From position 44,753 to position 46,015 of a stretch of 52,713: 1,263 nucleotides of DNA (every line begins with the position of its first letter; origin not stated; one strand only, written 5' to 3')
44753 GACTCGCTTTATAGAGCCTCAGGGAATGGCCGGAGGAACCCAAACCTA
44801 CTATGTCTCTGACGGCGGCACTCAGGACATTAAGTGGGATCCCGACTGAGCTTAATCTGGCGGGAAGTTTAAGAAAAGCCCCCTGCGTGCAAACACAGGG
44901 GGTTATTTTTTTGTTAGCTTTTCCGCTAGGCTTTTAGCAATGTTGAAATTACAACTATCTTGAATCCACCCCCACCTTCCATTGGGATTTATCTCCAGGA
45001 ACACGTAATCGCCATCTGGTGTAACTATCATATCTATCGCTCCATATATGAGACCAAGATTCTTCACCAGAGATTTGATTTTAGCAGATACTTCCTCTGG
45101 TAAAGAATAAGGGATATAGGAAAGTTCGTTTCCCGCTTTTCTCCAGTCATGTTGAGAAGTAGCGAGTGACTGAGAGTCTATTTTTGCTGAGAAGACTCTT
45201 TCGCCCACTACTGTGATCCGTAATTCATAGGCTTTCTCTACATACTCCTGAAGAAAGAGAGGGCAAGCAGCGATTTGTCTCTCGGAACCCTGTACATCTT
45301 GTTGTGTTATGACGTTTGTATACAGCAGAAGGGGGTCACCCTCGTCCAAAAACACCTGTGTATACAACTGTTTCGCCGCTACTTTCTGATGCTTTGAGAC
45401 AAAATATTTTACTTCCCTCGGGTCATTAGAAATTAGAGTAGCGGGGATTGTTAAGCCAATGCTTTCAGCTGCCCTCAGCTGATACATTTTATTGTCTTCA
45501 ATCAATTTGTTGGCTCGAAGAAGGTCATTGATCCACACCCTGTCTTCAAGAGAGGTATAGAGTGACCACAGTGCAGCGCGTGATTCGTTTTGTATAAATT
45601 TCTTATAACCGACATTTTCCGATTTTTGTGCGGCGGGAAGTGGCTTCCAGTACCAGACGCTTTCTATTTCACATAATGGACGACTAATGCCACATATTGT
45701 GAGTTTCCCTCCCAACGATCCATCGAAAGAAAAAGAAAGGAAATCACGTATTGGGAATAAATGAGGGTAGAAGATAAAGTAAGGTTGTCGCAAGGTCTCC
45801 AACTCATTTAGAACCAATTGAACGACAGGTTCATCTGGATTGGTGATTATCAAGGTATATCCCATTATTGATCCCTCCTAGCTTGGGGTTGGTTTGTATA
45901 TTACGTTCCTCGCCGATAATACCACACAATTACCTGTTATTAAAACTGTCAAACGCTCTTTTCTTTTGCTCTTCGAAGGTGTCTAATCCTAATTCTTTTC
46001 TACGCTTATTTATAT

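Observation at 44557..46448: Microviridin-like graspetide (RiPP) locus: MdnC/MvdD-type ATP-grasp ligase plus a convergent 62-aa precursor with a PFFARFL-like leader and a non-canonical core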

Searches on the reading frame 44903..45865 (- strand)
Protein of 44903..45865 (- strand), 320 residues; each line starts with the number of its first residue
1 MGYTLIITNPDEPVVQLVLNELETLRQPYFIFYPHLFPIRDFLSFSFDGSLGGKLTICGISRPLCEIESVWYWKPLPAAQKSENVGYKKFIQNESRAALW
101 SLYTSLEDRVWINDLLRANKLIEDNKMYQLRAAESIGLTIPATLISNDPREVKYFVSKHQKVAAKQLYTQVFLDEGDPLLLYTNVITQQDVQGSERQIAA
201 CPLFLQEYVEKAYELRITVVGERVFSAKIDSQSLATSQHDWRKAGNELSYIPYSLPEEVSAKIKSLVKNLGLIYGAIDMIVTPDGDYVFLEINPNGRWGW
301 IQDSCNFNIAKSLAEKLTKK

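Call 3: search_protein_families(library=pfam, proteins=[window:44903-45865:-], max_evalue=1)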
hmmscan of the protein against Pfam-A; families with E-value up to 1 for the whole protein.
window:44903-45865:- (320 aa): 5 families
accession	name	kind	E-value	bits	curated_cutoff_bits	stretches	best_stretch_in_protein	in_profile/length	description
PF21068.3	ATPgraspMvdD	-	4.8e-05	23.9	27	1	5-115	3-117/121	MvdD pre-ATP grasp domain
PF08443.16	RimK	-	5.2e-05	23.4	21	1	129-316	9-187/188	RimK-like ATP-grasp domain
PF02655.19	ATP-grasp_3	-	0.0079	16.7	23.2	1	194-294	56-155/160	ATP-grasp domain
PF02955.21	GSH-S_ATP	-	0.023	14.6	23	1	138-280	10-152/175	Prokaryotic glutathione synthetase, ATP-grasp domain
PF14398.11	ATPgrasp_YheCD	-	0.059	13.1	26.8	0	130-168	19-57/255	YheC/D like ATP-grasp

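Call 4: search_protein_families(library=ncbifam, proteins=[window:44903-45865:-], max_evalue=1)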
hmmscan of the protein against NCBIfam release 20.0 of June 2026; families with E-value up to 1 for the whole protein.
window:44903-45865:- (320 aa): 12 families
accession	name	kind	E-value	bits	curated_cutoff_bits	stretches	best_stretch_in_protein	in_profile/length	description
TIGR04187.1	GRASP_SAV_5884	subfamily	1.3e-68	231.5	350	1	5-318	3-312/312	ATP-grasp ribosomal peptide maturase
TIGR04185.1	ATPgraspMvdC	equivalog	1.3e-64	218.3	425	1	28-318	26-317/318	MvdC family ATP-grasp ribosomal peptide maturase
TIGR04184.1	ATPgraspMvdD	equivalog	3.6e-63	213.7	475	1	5-317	2-319/321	MvdD family ATP-grasp ribosomal peptide maturase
TIGR04192.1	GRASP_w_spasm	equivalog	1.8e-35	122.8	230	1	101-317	106-318/318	grasp-with-spasm system ATP-grasp peptide maturase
TIGR00768.1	rimK_fam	subfamily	1.3e-11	44.4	143.4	1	124-316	86-275/276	RimK family alpha-L-glutamate ligase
NF040720.1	MptN_Meth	equivalog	2.8e-09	36.5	350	1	125-317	101-290/291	tetrahydromethanopterin:alpha-L-glutamate ligase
TIGR02144.1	LysX_arch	equivalog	4.7e-06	25.9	275.6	1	203-318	165-276/281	lysine biosynthesis protein LysX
TIGR01380.1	glut_syn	equivalog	0.00055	19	299.05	1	139-316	133-307/312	glutathione synthase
TIGR04356.1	grasp_GAK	hypoth_equivalog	0.0044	16.1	300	1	138-317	112-283/287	GAK system ATP-grasp enzyme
NF005315.0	PRK06849.1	equivalog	0.0067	15.5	406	1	124-294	115-274/389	hypothetical protein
NF003573.0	PRK05246.1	equivalog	0.011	14.6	272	1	139-293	134-283/316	glutathione synthase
TIGR03103.1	trio_acet_GNAT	equivalog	0.23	9.9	569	1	123-229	295-396/547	N-acetylglutaminylglutamine synthetase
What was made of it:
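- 44903..45865 (-): ATP-grasp graspetide synthetase (macrocyclase), 320 aa, with a Shine-Dalgarno AGGAGGG at 45873-45879. NCBIfam: TIGR04187 1.3e-68, MvdC 1.3e-64, MvdD 3.6e-63, RimK 1.3e-11 (call 4).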

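Call 5: find_homologous_proteins(query=window:44903-45865:-)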
Query window:44903-45865:- (320 aa): 739 proteins with E <= 0.001 among 2275 candidates; the best 120 are listed.
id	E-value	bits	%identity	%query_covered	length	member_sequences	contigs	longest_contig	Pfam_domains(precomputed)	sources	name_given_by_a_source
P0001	1.5e-213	726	100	100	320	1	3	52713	-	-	-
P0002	3.7e-75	271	43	99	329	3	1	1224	PF02955.22,PF08443.17,PF21068.4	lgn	-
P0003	7.3e-74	267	42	97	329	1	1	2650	PF02955.22,PF08443.17,PF21068.4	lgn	-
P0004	8.1e-69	250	42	98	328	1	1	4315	PF08443.17,PF21068.4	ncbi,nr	ncbi:MAG: hypothetical protein PHZ25_03390 [Candidatus Pacebacteria bacterium]|nr:hypothetical prote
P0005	5.5e-68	248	43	98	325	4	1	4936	PF02955.22,PF08443.17,PF21068.4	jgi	-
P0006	6.9e-66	241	39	98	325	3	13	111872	PF08443.17,PF21068.4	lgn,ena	-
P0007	1.0e-64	237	41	98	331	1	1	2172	PF08443.17,PF21068.4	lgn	-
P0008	1.2e-63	234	40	98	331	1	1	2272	PF21068.4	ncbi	-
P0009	1.2e-63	233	41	99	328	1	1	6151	PF21068.4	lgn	-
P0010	2.2e-63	233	40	98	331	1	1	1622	PF08443.17,PF21068.4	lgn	-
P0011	2.7e-63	232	42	98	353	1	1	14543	PF08443.17,PF21068.4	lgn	-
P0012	6.2e-62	228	41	98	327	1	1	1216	PF21068.4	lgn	-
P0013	1.4e-61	227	40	98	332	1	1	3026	PF21068.4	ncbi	-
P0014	9.6e-61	224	39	98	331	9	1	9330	PF08443.17,PF21068.4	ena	-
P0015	5.4e-59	218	40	98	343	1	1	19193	PF08443.17,PF21068.4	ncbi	ncbi:MAG: MvdC/MvdD family ATP grasp protein [Limisphaerales bacterium]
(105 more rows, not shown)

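Call 7: find_related_loci(query=window:44903-45865:-, collection=genome_contigs, flank=4000)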
Query window:44903-45865:- (320 aa) in genome_contigs; peptide patterns used: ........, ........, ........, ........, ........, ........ (x = any residue, [..] = any of these).
59 stretches matched a pattern; 1 encode a relative of the query (tblastn E <= 1e-3); 1 distinct loci.
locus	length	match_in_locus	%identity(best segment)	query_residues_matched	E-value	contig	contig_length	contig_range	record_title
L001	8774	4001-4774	30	67-320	2e-33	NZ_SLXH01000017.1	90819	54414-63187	Simplicispira metamorpha strain DSM 1837 Ga0310511_117, whole genome shotgun sequence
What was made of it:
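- Tried and rejected: The genome_contigs scan with the single ligase sequence found only a 30%-identical Simplicispira locus, so that scan was used up for little return (call 7).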

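Call 9: find_encoding_contigs(protein=P0006, flank=3000, max_places=2)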
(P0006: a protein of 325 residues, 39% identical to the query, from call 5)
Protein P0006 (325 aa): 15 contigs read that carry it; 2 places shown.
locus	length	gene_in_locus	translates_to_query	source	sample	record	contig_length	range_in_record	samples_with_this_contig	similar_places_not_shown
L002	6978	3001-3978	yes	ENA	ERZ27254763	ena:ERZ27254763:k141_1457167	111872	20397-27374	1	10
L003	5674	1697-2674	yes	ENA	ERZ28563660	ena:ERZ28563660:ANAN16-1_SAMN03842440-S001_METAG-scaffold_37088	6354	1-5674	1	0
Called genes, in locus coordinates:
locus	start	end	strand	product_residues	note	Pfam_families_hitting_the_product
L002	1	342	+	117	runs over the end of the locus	PF01196:Ribosomal_L17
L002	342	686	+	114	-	PF00572:Ribosomal_L13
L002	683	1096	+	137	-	PF00380:Ribosomal_S9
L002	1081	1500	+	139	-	PF09997:DUF2238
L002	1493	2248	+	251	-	PF00535:Glycos_transf_2, PF10111:Glyco_tranf_2_2, PF13641:Glyco_tranf_2_3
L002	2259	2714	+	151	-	PF03449:GreA_GreB_N, PF01272:GreA_GreB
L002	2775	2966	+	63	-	-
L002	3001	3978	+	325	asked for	PF21068:ATPgraspMvdD, PF08443:RimK (weak)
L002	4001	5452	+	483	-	PF01336:tRNA_anti-codon, PF00152:tRNA-synt_2, PF01409:tRNA-synt_2d (faint)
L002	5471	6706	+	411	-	PF02403:Seryl_tRNA_N, PF00587:tRNA-synt_2b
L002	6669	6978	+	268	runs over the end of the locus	-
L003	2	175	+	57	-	?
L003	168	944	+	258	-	PF00535:Glycos_transf_2, PF10111:Glyco_tranf_2_2 (weak), PF13641:Glyco_tranf_2_3 (weak)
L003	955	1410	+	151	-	PF03449:GreA_GreB_N, PF01272:GreA_GreB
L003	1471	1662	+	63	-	-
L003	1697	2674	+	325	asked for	PF21068:ATPgraspMvdD, PF08443:RimK (weak)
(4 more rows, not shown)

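Call 10: find_encoding_contigs(protein=P0004, flank=3000, max_places=2)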
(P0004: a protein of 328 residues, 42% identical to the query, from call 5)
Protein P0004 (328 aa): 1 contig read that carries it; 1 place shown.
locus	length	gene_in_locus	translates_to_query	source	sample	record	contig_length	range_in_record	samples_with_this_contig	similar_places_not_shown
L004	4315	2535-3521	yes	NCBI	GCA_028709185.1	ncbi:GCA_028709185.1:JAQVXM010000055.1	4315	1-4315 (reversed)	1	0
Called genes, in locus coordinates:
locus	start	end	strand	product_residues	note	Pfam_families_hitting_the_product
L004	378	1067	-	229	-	PF13485:Peptidase_MA_2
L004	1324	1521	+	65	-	-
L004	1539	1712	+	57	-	-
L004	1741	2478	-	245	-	PF13181:TPR_8 (faint), PF13424:TPR_12 (faint)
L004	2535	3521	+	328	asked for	PF21068:ATPgraspMvdD, PF08443:RimK (weak)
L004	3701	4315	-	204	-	?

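Call 11: find_encoding_contigs(protein=P0005, flank=3000, max_places=2)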
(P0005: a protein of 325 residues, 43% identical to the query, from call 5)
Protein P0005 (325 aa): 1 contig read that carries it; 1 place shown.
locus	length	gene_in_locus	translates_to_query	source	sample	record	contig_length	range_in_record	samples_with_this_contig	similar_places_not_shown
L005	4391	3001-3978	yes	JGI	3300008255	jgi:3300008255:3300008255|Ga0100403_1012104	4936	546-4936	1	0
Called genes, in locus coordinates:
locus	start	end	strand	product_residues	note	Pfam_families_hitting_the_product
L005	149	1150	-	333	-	PF21068:ATPgraspMvdD, PF08443:RimK (weak)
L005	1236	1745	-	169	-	PF20329:DUF6624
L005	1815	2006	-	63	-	-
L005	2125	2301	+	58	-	-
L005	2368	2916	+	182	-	PF20329:DUF6624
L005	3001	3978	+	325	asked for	PF21068:ATPgraspMvdD, PF02955:GSH-S_ATP (weak), PF08443:RimK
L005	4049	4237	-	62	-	-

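Call 12: find_encoding_contigs(protein=P0003, flank=3000, max_places=2)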
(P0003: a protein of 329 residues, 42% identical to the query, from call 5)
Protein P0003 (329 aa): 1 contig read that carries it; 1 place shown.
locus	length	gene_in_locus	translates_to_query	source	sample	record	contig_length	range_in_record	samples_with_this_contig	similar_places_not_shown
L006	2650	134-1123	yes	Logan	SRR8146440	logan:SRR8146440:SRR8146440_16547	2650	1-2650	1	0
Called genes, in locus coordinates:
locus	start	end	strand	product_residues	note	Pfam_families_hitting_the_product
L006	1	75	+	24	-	?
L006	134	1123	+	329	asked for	PF21068:ATPgraspMvdD, PF02955:GSH-S_ATP (weak), PF08443:RimK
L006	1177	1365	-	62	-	-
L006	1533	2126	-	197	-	-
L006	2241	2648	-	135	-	?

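Call 18: find_related_loci(query=A1, collection=metagenome_contigs, flank=2500)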
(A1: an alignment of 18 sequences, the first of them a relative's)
Query A1 (320 aa) in metagenome_contigs; peptide patterns used: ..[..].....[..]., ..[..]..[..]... (x = any residue, [..] = any of these).
600 stretches matched a pattern (row limit reached: there are more); 524 encode a relative of the query (tblastn E <= 1e-3); the best 80 are kept; 80 distinct loci.
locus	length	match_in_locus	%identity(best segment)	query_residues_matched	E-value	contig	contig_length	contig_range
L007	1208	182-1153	44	3-317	2e-86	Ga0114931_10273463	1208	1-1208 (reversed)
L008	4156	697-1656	40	5-317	5e-75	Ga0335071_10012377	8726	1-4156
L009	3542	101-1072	41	5-319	8e-75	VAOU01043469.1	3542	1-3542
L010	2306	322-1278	37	5-317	6e-72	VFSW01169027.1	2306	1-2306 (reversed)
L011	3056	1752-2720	41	3-317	1e-69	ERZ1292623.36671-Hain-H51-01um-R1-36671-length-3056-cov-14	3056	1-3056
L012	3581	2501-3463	41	5-318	2e-69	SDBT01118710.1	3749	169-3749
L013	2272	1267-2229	40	4-318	2e-70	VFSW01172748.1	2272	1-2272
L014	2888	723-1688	35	2-317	3e-67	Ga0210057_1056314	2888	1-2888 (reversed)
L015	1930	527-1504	37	1-319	7e-69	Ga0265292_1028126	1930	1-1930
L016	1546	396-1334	42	5-318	2e-69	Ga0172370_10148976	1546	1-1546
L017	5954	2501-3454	38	5-317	6e-66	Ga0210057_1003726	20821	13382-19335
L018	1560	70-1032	36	5-319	5e-65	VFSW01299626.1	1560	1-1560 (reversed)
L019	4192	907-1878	38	5-320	6e-61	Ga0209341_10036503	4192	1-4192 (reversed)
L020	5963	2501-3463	34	5-318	1e-60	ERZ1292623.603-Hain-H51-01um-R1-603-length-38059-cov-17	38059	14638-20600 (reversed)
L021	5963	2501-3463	36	5-317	3e-60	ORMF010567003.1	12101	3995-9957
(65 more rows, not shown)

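Call 52: search_solved_structures(query=window:44903-45865:-, max_evalue=0.001)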
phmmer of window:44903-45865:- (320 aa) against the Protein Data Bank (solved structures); distinct sequences matched with E-value up to 0.001: 6.
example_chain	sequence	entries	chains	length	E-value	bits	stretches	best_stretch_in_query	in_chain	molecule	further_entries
5ig9_A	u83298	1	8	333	1.4e-46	162.6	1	6-317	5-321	ATP grasp ligase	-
7m4s_A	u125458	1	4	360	4.7e-45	157.5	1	66-318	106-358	AMdnB protein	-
7mgv_A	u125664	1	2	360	6.8e-39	137.3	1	35-318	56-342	CdnC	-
5ig8_A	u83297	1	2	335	1e-38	136.7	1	35-317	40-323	ATP grasp ligase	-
9bou_A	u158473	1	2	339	1.2e-24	90.4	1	5-318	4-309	MvdD-like pre-ATP grasp domain-containing protein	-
7drm_A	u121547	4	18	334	2.2e-07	33.8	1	6-317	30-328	ATP-grasp domain-containing protein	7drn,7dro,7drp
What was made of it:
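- On Graspetide (omega-ester/amide RiPP) biosynthetic gene cluster: PDB hits are MdnC, AMdnB, CdnC, MdnB and PsnB (call 52).
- The top PDB matches are graspetide macrocyclases (call 52). The ligase is most similar to MdnC among solved structures (call 52).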

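Call 63: find_encoding_contigs(protein=P0131, flank=10000, max_places=2)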
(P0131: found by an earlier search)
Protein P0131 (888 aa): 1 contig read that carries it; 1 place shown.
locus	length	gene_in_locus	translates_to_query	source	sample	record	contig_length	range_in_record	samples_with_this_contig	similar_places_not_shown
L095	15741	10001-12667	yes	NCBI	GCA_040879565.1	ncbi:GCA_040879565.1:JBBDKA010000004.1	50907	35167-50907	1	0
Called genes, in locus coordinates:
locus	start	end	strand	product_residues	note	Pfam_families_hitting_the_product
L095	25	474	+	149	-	PF01250:Ribosomal_S6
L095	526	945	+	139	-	PF00436:SSB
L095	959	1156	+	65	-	PF01084:Ribosomal_S18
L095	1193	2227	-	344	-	PF00154:RecA_N, PF06745:ATPase (weak), PF08423:Rad51, PF13481:AAA_25 (faint), PF27531:MT3502_N (weak), PF21096:RecA_C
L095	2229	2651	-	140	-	PF09136:Glucodextran_B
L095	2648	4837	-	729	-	PF13491:FtsK_4TM, PF17854:FtsK_alpha, PF01580:FtsK_SpoIIIE, PF09397:FtsK_gamma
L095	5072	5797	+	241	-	PF25213:HVO_A0261_N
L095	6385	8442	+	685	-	-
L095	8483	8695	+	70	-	-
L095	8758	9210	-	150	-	PF09424:YqeY, PF02637:GatB_Yqey (faint)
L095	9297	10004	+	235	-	PF04087:DUF389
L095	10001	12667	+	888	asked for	PF00690:Cation_ATPase_N, PF00122:E1-E2_ATPase, PF00702:Hydrolase, PF13246:Cation_ATPase, PF08282:Hydrolase_3 (faint), PF00689:Cation_ATPase_C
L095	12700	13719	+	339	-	PF02646:RmuC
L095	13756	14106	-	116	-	-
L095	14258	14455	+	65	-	PF04070:DUF378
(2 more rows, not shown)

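Call 66: search_solved_structures(query=window:44903-45865:-, max_evalue=1e-30, show_alignments=1)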
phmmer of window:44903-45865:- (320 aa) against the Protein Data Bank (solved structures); distinct sequences matched with E-value up to 1e-30: 4.
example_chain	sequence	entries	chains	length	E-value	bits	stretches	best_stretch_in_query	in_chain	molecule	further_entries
5ig9_A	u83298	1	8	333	1.4e-46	162.6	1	6-317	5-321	ATP grasp ligase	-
7m4s_A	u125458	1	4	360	4.7e-45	157.5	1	66-318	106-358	AMdnB protein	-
7mgv_A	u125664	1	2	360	6.8e-39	137.3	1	35-318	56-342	CdnC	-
5ig8_A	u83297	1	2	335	1e-38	136.7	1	35-317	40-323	ATP grasp ligase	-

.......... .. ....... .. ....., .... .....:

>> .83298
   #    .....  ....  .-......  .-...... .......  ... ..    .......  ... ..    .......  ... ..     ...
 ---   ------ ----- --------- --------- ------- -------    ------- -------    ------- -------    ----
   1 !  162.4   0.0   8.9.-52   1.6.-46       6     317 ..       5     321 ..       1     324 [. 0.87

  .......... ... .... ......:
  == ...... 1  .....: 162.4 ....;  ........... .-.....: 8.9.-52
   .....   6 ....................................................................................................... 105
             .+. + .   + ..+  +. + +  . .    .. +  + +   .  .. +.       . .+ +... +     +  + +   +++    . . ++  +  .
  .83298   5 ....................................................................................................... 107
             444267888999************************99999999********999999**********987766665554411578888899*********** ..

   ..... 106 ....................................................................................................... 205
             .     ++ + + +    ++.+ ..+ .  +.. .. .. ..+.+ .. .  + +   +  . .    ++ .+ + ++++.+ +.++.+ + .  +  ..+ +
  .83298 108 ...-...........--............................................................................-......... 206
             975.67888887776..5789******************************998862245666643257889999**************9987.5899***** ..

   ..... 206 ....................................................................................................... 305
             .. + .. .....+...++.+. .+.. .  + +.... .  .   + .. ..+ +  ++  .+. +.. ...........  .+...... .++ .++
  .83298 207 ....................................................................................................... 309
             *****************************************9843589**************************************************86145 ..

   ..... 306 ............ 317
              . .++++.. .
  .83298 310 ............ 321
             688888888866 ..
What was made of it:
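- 44903..45865 (-): PDB: MdnC 5ig9 1.4e-46, AMdnB, CdnC, MdnB, PsnB (calls 52, 66).
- Closest known: Microviridin biosynthesis. Same: The enzyme fold and catalytic motifs are shared: MdnC 5ig9 at E 1.4e-46, with near-identical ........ and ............FLEINP blocks (call 66).
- Checked: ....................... aligns with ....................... (call 66).
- The six PDB matches with E < 1e-3 are graspetide macrocyclases (MdnC, AMdnB, CdnC, MdnB, PsnB) and one MvdD-like pre-ATP-grasp domain protein (9bou) (calls 52, 66).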

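Call 86: find_related_loci(query=A1, collection=viral_contigs, flank=3000)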
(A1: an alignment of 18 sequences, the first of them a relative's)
Query A1 (320 aa) in viral_contigs; peptide patterns used: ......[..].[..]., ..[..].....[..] (x = any residue, [..] = any of these).
45 stretches matched a pattern; 8 encode a relative of the query (tblastn E <= 1e-3); 8 distinct loci.
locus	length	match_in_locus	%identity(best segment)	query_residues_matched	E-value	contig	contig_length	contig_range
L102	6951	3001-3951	33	1-317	3e-48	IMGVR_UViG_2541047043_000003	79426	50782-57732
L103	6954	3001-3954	33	1-318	1e-46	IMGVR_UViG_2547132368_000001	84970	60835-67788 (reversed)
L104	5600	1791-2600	35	48-318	1e-46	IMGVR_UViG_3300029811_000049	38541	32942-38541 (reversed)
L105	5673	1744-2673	34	5-317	1e-44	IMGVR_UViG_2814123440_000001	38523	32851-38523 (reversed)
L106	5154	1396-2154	33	64-317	2e-38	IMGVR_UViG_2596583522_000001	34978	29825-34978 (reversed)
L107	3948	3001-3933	30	5-318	2e-36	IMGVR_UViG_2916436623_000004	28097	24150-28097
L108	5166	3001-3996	30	5-317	3e-34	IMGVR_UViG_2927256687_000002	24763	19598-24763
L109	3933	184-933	29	66-314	1e-29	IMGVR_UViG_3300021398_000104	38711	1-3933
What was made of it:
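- Tried and rejected: Ligase relatives on IMG/VR contigs are only 29-35% identical, and I did not pursue them (call 86).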
